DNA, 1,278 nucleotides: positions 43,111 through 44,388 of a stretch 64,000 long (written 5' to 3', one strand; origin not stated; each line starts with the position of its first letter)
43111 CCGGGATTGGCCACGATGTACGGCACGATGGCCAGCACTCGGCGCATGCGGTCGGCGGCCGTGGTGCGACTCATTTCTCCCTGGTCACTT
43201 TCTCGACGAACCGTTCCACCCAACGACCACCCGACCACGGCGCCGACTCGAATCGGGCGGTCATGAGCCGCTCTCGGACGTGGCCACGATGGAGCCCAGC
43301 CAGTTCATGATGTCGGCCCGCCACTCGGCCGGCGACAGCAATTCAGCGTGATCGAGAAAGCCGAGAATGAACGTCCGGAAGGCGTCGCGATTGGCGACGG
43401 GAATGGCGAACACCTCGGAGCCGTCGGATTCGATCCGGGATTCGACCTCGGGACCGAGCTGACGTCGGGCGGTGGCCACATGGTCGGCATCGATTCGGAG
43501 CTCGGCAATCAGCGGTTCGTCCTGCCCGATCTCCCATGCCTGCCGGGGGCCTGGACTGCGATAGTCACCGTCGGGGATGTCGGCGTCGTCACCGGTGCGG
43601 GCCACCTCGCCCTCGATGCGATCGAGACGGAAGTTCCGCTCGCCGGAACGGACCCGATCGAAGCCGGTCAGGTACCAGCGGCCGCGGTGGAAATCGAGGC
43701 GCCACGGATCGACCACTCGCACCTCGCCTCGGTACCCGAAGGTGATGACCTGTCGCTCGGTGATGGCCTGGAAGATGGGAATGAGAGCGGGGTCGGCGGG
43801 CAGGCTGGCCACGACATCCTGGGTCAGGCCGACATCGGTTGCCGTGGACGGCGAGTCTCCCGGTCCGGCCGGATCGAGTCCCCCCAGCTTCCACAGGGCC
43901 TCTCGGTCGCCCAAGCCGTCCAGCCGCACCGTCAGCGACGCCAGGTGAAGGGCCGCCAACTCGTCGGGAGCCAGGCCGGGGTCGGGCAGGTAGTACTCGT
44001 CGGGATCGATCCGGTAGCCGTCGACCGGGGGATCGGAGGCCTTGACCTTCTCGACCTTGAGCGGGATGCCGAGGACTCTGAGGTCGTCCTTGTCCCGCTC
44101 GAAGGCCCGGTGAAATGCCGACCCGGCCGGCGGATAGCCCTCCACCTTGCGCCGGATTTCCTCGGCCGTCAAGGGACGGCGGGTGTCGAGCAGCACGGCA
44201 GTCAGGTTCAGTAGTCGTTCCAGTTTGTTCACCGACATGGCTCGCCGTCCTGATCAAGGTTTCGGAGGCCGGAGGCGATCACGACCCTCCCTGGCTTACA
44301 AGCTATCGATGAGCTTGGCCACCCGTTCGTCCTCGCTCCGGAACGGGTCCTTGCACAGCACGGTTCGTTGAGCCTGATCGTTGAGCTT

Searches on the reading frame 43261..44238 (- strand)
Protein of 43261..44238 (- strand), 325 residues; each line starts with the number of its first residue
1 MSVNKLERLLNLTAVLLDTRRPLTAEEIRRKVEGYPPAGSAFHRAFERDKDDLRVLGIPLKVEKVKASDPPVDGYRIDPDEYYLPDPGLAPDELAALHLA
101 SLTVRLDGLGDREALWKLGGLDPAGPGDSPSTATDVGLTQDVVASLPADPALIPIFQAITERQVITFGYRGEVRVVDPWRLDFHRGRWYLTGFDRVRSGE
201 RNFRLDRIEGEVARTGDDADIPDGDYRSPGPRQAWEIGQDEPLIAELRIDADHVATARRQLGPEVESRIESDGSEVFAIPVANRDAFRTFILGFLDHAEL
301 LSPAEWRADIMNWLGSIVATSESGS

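Call 60: find_encoding_contigs(protein=window:43261-44238:-, flank=10000, max_places=10)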
Protein window:43261-44238:- (325 aa): 1 contig read that carries it; 1 place shown.
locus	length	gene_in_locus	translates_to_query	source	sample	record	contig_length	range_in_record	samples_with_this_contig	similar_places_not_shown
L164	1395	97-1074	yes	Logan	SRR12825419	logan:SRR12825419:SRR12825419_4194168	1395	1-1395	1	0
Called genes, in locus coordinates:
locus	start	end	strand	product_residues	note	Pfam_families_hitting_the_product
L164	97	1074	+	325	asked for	PF13280:WYL, PF25583:WCX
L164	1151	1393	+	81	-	?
